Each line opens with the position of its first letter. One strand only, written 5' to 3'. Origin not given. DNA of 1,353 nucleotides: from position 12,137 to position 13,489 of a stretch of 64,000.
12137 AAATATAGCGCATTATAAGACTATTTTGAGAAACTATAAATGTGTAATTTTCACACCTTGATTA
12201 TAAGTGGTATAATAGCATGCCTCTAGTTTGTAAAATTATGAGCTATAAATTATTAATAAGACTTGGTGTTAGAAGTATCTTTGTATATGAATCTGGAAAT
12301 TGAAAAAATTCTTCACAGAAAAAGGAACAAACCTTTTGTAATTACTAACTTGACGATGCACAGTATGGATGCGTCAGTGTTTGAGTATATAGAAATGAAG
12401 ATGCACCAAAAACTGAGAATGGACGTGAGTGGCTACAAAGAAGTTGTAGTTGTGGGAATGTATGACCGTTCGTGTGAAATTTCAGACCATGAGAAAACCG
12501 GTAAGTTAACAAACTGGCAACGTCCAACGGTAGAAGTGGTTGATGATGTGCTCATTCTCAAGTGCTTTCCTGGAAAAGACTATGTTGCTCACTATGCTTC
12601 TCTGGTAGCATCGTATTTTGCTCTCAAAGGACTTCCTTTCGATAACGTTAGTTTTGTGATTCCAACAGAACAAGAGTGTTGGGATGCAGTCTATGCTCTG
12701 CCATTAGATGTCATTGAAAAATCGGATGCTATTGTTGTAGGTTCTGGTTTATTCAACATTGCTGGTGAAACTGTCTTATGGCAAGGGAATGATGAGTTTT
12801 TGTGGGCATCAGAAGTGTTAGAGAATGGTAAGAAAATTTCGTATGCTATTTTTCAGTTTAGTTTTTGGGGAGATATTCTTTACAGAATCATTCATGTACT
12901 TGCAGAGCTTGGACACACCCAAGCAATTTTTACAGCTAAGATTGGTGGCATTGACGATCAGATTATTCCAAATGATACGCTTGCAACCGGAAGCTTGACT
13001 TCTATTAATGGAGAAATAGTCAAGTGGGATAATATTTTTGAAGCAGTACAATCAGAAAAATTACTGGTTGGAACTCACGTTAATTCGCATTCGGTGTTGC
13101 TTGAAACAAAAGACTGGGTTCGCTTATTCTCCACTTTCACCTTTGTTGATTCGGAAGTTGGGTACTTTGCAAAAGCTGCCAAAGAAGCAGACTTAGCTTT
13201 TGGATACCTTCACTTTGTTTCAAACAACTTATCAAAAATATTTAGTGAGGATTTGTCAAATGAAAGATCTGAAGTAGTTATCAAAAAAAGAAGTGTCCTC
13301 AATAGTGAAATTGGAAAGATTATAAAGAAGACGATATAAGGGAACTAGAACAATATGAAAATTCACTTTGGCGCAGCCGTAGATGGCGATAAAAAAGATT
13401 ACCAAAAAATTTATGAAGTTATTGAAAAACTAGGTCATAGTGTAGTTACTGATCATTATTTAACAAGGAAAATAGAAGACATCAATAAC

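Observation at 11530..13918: Three-gene nucleoside-enzyme module (NDT-like+RHH / PNP-like / NDT-like+RHH) embedded in the type IV pilus locus - candidate undescribed regulatory or conflict system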

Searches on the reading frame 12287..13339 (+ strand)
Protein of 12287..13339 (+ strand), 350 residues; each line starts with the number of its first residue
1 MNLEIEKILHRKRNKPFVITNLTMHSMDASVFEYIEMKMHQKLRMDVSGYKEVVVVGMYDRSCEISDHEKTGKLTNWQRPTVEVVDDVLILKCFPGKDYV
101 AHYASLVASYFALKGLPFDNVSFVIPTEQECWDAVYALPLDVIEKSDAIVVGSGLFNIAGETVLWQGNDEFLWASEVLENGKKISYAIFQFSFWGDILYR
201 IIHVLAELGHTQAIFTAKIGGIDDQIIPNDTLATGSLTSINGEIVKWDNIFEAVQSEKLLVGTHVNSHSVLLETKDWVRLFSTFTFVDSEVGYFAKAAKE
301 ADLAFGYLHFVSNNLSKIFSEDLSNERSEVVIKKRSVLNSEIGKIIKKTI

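Call 3: search_protein_families(library=pfam, proteins=[window:12287-13339:+], max_evalue=1)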
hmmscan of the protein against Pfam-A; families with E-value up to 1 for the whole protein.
window:12287-13339:+ (350 aa): 1 family
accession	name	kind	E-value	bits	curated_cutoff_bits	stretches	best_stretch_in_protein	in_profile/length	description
PF01048.26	PNP_UDP_1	-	0.081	12.7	25.1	1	258-328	141-214/233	Phosphorylase superfamily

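Call 4: search_protein_families(library=padloc, proteins=[window:12287-13339:+], max_evalue=1)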
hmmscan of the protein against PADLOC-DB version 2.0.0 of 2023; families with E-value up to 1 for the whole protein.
window:12287-13339:+ (350 aa): 0 families

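Call 5: search_protein_families(library=ncbifam, proteins=[window:12287-13339:+], max_evalue=1)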
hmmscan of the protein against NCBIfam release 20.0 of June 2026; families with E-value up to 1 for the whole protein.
window:12287-13339:+ (350 aa): 0 families

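Call 12: find_homologous_proteins(query=window:12287-13339:+)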
Query window:12287-13339:+ (350 aa): 66 proteins with E <= 0.001 among 1912 candidates.
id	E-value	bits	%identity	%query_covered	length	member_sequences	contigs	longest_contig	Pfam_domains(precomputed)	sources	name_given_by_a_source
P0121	8.1e-231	783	100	100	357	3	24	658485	-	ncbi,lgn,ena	-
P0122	1.2e-150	520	64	99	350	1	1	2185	-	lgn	-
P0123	3.8e-143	495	62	100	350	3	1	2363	-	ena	-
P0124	3.4e-140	485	60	99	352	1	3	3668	PF01048.27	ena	-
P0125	7.0e-140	484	61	100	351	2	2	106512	-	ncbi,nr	ncbi:MAG: hypothetical protein H6773_03200 [Pseudomonadales bacterium]|nr:hypothetical protein [Cand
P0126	9.8e-140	484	60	97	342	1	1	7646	-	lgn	-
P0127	2.7e-129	449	56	97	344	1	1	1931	PF01048.27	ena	-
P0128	7.7e-115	402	62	79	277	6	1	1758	-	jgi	-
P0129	1.8e-105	371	53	93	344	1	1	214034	-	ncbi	-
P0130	4.6e-99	350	46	99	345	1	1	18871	-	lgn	-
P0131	3.9e-97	344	47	95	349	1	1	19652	-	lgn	-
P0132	5.2e-96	340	46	96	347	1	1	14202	-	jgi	jgi:hypothetical protein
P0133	1.1e-95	339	47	95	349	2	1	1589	-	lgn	-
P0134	1.2e-95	339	48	93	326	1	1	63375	-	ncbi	-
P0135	8.1e-87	310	42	100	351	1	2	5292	-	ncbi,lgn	-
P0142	3.2e-74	268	38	96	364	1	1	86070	-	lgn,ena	-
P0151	1.3e-67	247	38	93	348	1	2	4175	PF01048.27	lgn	-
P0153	7.0e-67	244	41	88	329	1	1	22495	-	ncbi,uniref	ncbi:hypothetical protein ACFU5Z_19505 [Streptomyces sp. NPDC057521]|uniref:hypothetical protein n=1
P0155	3.2e-65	239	37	96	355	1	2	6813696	-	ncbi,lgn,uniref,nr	ncbi:hypothetical protein [Nocardiopsis sp. HUAS JQ3]|uniref:hypothetical protein n=1 Tax=Nocardiops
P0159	1.5e-63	233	40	90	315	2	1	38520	-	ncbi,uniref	ncbi:hypothetical protein [Arthrobacter sp. GAS37]|uniref:hypothetical protein n=1 Tax=Arthrobacter 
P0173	8.3e-58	214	37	92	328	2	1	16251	-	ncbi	ncbi:MAG: hypothetical protein ABIN18_18380 [Pseudomonadota bacterium]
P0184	3.8e-48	183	35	90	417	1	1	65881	PF01048.27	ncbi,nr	ncbi:hypothetical protein QBC44DRAFT_253240 [Cladorrhinum sp. PSN332]|nr:hypothetical protein QBC44D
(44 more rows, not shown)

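Call 13: find_encoding_contigs(protein=P0155, flank=8000, max_places=1)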
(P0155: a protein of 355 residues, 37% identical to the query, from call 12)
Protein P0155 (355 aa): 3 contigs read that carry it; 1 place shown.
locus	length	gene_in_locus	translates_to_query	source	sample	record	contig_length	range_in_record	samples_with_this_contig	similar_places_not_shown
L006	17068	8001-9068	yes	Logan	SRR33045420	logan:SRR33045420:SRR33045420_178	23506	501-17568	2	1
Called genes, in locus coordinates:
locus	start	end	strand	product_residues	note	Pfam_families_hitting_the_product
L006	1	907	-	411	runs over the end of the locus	PF23539:DUF7134, PF07730:HisKA_3, PF13581:HATPase_c_2 (weak), PF02518:HATPase_c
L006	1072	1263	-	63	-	PF04149:DUF397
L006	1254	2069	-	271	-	PF01381:HTH_3 (weak), PF13560:HTH_31 (weak), PF19054:DUF5753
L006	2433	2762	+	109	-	-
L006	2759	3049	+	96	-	PF02467:Whib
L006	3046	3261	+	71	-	PF12728:HTH_17, PF13411:MerR_1 (weak), PF00376:MerR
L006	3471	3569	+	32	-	-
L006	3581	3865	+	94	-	-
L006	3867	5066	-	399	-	PF13560:HTH_31, PF01381:HTH_3 (weak)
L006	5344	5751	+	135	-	PF01242:PTPS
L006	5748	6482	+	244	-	PF13353:Fer4_12 (weak), PF04055:Radical_SAM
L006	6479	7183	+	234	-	PF01227:GTP_cyclohydroI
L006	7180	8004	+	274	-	-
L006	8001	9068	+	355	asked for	-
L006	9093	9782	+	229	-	PF02223:Thymidylate_kin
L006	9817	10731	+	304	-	PF10977:DUF2797 (weak)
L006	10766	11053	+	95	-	-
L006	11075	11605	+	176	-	-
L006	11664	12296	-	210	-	PF00293:NUDIX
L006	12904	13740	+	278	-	-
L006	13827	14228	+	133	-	-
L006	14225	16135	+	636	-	-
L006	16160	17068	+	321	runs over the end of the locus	PF12666:PrgI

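Call 14: find_encoding_contigs(protein=P0159, flank=8000, max_places=1)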
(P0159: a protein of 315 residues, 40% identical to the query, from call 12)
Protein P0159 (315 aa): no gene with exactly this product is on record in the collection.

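Call 15: find_encoding_contigs(protein=P0142, flank=8000, max_places=1)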
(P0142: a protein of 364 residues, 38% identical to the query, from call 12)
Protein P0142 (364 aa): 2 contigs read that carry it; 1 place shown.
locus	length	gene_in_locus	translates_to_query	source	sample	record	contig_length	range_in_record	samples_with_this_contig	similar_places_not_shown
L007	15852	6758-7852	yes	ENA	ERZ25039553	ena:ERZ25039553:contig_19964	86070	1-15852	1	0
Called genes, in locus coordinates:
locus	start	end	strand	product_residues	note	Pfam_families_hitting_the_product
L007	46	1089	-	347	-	-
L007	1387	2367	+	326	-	PF10672:Methyltrans_SAM, PF03602:Cons_hypoth95 (weak)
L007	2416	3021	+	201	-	PF16036:Chalcone_3, PF16035:Chalcone_2 (weak)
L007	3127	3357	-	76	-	-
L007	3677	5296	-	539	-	PF13527:Acetyltransf_9 (faint), PF00583:Acetyltransf_1 (weak), PF00795:CN_hydrolase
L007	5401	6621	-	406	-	PF07690:MFS_1, PF13347:MFS_2, PF11700:ATG22, PF07690:MFS_1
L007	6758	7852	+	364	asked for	-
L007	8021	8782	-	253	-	PF02544:Steroid_dh, PF06966:DUF1295 (weak)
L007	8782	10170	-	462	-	PF01073:3Beta_HSD, PF01370:Epimerase, PF02719:Polysacc_synt_2 (weak), PF04321:RmlD_sub_bind, PF13460:NAD_binding_10, PF16363:GDP_Man_Dehyd (weak), PF07993:NAD_binding_4, PF14934:TMEM254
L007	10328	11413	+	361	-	PF13793:Pribosyltran_N, PF00156:Pribosyltran, PF14572:Pribosyl_synth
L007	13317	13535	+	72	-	-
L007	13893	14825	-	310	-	-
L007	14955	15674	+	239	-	PF09844:DUF2071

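Call 24: search_solved_structures(query=A2, max_evalue=1, show_alignments=2)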
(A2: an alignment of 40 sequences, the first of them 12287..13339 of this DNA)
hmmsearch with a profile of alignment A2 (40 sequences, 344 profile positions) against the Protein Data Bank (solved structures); distinct sequences matched with E-value up to 1: 1.
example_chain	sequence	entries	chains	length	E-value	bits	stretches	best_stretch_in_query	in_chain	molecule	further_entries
9iho_g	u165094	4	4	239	0.59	12.4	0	72-209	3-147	NESM (ESSS) subunit of mitochondrial NADH:ubiquinone oxidoreductase (Complex I)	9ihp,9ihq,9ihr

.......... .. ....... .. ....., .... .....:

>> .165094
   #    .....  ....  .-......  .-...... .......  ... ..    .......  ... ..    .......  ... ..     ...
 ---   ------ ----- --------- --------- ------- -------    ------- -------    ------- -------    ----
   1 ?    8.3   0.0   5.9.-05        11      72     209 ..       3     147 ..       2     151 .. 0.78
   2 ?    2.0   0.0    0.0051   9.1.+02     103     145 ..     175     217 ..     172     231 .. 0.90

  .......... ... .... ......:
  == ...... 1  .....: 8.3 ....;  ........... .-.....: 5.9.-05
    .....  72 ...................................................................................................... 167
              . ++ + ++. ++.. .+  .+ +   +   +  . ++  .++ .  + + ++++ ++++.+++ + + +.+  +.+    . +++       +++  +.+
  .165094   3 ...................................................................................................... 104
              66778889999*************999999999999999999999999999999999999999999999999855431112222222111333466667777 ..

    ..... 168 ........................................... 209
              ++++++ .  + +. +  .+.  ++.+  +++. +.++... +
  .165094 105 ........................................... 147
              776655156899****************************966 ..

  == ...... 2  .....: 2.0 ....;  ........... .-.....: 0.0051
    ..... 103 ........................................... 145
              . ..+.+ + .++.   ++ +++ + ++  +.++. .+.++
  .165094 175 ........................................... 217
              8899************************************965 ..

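Call 34: predict_structure(alignment_id=A2)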
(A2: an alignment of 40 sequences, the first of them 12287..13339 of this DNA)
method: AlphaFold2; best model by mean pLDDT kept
length: 350 residues; sequences in the alignment: 40
mean_pLDDT: 95.2   pTM: 0.93
mean pLDDT of the five models: 95.2, 95.1, 93.9, 93.7, 93.2
residues with pLDDT >= 90: 320; 70-90: 28; 50-70: 1; < 50: 1
segments of 3 or more residues with pLDDT < 50: none
pLDDT, mean of each block of 10 residues (from residue 1): 86 98 95 94 90 96 92 86 96 97 98 96 98 97 97 94 94 96 97 94 97 97 96 98 97 96 97 97 97 98 98 94 87 95 96
secondary structure, 60 per line:
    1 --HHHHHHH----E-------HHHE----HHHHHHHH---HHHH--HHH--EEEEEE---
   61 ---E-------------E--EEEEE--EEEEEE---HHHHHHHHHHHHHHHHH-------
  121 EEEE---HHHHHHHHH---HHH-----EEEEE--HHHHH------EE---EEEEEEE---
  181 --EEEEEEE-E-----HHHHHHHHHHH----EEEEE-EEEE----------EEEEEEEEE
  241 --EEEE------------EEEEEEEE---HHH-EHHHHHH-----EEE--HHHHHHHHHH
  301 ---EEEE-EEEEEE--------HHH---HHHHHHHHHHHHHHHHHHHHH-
elements in order: H3-9 H30-37 H41-44 E52-57 E81-85 E88-93 H97-113 E121-124 H128-136 E148-152 H155-159 E171-177 E183-189 H197-207 E212-216 E218-221 E232-240 E243-246 E259-266 H275-280 E286-288 H291-300 E304-307 E309-314 H329-349

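Call 37: fold_search(model_id=the predicted structure, library=pdb)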
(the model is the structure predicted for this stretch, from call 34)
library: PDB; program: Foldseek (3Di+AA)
matches with E <= 10: 1277; with E <= 0.001: 664
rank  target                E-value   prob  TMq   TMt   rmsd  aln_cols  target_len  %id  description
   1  1je1_A                1.9e-12  1.00  0.48  0.70   3.2       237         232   18  5'-DEOXY-5'-METHYLTHIOADENOSINE PHOSPHORYLASE COMPLEX WITH GUANOSINE AND SULFATE (released 2001-10-26)
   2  1je1_E                4.5e-12  1.00  0.48  0.71   3.2       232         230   17  5'-DEOXY-5'-METHYLTHIOADENOSINE PHOSPHORYLASE COMPLEX WITH GUANOSINE AND SULFATE (released 2001-10-26)
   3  1jdt_A                1.6e-11  1.00  0.48  0.71   3.1       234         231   18  CRYSTAL STRUCTURE OF 5'-DEOXY-5'-METHYLTHIOADENOSINE PHOSPHORYLASE COMPLEXED WITH MTA AND SULFATE ION (released 2001-10-26)
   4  1jds_C                1.6e-11  1.00  0.45  0.64   6.4       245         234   18  5'-DEOXY-5'-METHYLTHIOADENOSINE PHOSPHORYLASE COMPLEX WITH PHOSPHATE (SPACE GROUP P21) (released 2001-10-26)
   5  4gmh                  2.4e-11  1.00  0.46  0.66   4.1       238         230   13  Crystal structure of staphylococcus aureus 5'-methylthioadenosine/s-adenosylhomocysteine nucleosidase (released 2012-11-28)
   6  1jds_F                2.4e-11  1.00  0.43  0.63   6.6       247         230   18  5'-DEOXY-5'-METHYLTHIOADENOSINE PHOSPHORYLASE COMPLEX WITH PHOSPHATE (SPACE GROUP P21) (released 2001-10-26)
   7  1jp7_A                2.7e-11  1.00  0.47  0.70   3.3       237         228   18  Crystal Structure of 5'-deoxy-5'-methylthioadenosine phosphorylase (released 2001-10-26)
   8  1jdv_C                4.2e-11  1.00  0.49  0.70   3.4       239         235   18  CRYSTAL STRUCTURE OF 5'-DEOXY-5'-METHYLTHIOADENOSINE PHOSPHORYLASE COMPLEXED WITH ADENOSINE AND SULFATE ION (released 2001-10-26)
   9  5dk6                  4.7e-11  1.00  0.44  0.62   4.7       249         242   12  CRYSTAL STRUCTURE OF A 5'-METHYLTHIOADENOSINE/S-ADENOSYLHOMOCYSTEINE (MTA/SAH) NUCLEOSIDASE (MTAN) FROM COLWELLIA PSYCHR (released 2015-11-04)
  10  5b7q_A                5.3e-11  1.00  0.42  0.56   5.5       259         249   10  Structures and functional analysis of periplasmic 5-methylthioadenosine/S-adenosylhomocysteine nucleosidase from Aerom (released 2016-12-14)
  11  4yo8_A                5.7e-11  1.00  0.45  0.63   4.4       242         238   12  Crystal structure of Helicobacter pylori 5'-methylthioadenosine/S-adenosyl homocysteine nucleosidase (MTAN) complexed  (released 2015-11-25)
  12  3bl6                  7.2e-11  1.00  0.43  0.63   4.5       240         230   13  Crystal structure of Staphylococcus aureus 5'-methylthioadenosine/S-adenosylhomocysteine nucleosidase in complex with fo (released 2008-06-10)
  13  1lvu_D                7.2e-11  1.00  0.46  0.56   5.7       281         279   12  Crystal structure of calf spleen purine nucleoside phosphorylase in a new space group with full trimer in the asymmetr (released 2003-09-02)
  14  4f1w_A                7.6e-11  1.00  0.45  0.66   3.7       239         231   12  Crystal structure of 5'-methylthioadenosine/S-adenosylhomocysteine nucleosidase from Salmonella enterica with Adenine (released 2013-05-01)
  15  1jdu_A                7.6e-11  1.00  0.47  0.68   3.6       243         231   18  CRYSTAL STRUCTURE OF 5'-DEOXY-5'-METHYLTHIOADENOSINE PHOSPHORYLASE (released 2001-10-26)
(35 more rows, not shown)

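Call 52: find_encoding_contigs(protein=P0130, flank=6000, max_places=1)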
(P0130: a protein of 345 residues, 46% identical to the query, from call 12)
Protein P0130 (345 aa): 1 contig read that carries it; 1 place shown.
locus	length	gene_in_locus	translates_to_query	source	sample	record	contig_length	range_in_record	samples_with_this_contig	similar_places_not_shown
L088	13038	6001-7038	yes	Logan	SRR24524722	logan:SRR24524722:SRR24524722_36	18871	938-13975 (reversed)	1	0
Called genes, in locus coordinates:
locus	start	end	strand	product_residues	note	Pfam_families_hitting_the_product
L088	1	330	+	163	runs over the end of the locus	PF01029:NusB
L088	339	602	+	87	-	-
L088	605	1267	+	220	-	PF14622:Ribonucleas_3_3, PF22935:RM44_endonuclase (weak), PF00636:Ribonuclease_3, PF00035:dsrm, PF14709:DND1_DSRM (weak)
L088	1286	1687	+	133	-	PF00886:Ribosomal_S16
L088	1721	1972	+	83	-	PF13083:KH_KhpA-B, PF07650:KH_2 (weak), PF00013:KH_1 (weak)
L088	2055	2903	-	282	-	-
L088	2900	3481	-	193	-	-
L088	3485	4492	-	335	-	PF11104:PilM_2, PF25216:Volactin (weak), PF14450:FtsA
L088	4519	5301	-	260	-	-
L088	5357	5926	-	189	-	-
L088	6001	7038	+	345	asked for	-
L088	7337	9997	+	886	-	-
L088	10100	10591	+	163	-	-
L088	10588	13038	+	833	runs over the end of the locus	-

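Call 53: find_encoding_contigs(protein=P0153, flank=8000, max_places=1)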
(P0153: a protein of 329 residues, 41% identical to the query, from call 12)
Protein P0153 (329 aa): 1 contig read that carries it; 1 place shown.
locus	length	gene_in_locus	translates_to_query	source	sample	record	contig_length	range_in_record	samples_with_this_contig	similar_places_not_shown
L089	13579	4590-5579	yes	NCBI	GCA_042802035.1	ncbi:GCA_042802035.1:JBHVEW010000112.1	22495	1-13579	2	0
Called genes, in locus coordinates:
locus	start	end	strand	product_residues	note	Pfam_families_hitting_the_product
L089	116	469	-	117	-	-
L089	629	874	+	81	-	PF14690:Zn_ribbon_ISL3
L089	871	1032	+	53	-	-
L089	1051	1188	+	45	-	PF01610:DDE_Tnp_ISL3 (weak)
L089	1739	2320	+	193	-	PF01242:PTPS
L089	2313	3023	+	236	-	PF13353:Fer4_12 (faint), PF04055:Radical_SAM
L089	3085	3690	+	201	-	PF01227:GTP_cyclohydroI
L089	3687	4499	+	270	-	-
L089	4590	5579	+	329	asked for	-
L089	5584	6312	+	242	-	PF02223:Thymidylate_kin, PF13671:AAA_33 (weak)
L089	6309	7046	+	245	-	PF08892:YqcI_YcgG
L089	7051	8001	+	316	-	PF00005:ABC_tran, PF13401:AAA_22 (faint), PF13304:AAA_21 (weak)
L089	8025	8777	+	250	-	PF01061:ABC2_membrane, PF12698:ABC2_membrane_3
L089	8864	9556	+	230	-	PF01061:ABC2_membrane, PF12698:ABC2_membrane_3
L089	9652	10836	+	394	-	-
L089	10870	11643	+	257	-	-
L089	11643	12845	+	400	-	PF13535:ATP-grasp_4 (weak)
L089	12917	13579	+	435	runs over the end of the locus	PF00155:Aminotran_1_2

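Call 54: find_encoding_contigs(protein=P0173, flank=8000, max_places=1)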
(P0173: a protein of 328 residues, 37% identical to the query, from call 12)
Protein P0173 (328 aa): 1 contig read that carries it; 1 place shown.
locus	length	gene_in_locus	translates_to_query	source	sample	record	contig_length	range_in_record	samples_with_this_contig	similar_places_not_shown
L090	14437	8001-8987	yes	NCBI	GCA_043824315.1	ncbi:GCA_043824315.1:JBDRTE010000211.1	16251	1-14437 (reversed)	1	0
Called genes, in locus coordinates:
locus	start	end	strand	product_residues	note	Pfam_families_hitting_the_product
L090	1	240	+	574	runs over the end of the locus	PF00350:Dynamin_N (weak), PF01926:MMR_HSR1 (weak)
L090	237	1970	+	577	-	PF03193:RsgA_GTPase (faint), PF01926:MMR_HSR1 (weak), PF00350:Dynamin_N (faint)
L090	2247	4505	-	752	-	PF04879:Molybdop_Fe4S4, PF00384:Molybdopterin, PF01568:Molydop_binding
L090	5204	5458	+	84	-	PF07927:HicA_toxin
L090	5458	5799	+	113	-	PF05534:HicB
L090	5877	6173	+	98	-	PF06296:RelE (weak)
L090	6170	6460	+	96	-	PF15731:MqsA_antitoxin (weak), PF13560:HTH_31 (weak), PF01381:HTH_3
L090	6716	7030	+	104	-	-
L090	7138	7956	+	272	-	-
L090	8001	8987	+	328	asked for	-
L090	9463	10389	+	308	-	PF08867:FRG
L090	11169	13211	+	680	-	PF01555:N6_N4_Mtase (faint)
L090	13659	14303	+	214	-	PF20247:DUF6602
